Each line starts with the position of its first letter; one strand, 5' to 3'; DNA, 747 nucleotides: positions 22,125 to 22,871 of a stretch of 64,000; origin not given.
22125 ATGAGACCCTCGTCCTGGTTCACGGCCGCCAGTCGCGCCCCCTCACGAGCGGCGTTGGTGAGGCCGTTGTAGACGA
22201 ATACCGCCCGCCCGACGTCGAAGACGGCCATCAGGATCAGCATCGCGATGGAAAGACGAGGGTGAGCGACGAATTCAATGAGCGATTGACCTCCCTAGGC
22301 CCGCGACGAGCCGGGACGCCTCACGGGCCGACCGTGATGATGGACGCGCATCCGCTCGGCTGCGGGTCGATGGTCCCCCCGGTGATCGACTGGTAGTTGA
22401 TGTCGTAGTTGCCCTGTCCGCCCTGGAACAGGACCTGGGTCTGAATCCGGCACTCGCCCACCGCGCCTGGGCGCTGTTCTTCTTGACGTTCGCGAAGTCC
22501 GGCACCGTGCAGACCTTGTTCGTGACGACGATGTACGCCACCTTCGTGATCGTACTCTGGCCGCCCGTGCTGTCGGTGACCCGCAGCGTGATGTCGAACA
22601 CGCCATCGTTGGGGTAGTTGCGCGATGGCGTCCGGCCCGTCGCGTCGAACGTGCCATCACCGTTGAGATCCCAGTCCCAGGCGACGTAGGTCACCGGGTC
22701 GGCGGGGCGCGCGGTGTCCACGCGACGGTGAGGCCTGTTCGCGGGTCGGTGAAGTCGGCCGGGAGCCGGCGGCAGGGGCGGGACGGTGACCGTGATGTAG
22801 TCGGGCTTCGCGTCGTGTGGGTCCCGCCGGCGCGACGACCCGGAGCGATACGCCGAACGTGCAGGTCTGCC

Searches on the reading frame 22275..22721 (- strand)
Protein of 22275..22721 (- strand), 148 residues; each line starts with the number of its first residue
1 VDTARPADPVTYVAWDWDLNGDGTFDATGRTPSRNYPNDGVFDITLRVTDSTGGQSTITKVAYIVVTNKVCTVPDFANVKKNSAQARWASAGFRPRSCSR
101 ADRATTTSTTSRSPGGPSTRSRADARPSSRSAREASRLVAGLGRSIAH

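Call 3: search_protein_families(library=pfam, proteins=[window:22275-22721:-], max_evalue=0.1)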
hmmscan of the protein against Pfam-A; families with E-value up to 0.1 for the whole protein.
window:22275-22721:- (148 aa): 3 families
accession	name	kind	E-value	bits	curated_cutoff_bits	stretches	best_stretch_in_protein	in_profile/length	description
PF18911.6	PKD_4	-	1.3e-09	38.4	27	1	11-66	33-85/85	PKD domain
PF00801.26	PKD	-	0.00011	22.6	23.5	1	12-61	29-78/80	PKD domain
PF20009.4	GEVED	-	0.021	16.1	24.4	0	18-63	7-52/78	GEVED domain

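Call 4: search_protein_families(library=ncbifam, proteins=[window:22275-22721:-], max_evalue=0.1)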
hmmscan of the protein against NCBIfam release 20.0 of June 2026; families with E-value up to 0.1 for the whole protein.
window:22275-22721:- (148 aa): 2 families
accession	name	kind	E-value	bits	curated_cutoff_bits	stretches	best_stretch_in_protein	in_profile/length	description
NF049908.1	RadD_AT_adhesin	equivalog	0.077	9.4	3500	1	36-119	217-300/3502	autotransporter adhesin RadD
NF041127.1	exo_beta_glucsam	equivalog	0.089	10.9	1500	1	11-76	51-111/782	exo-beta-D-glucosaminidase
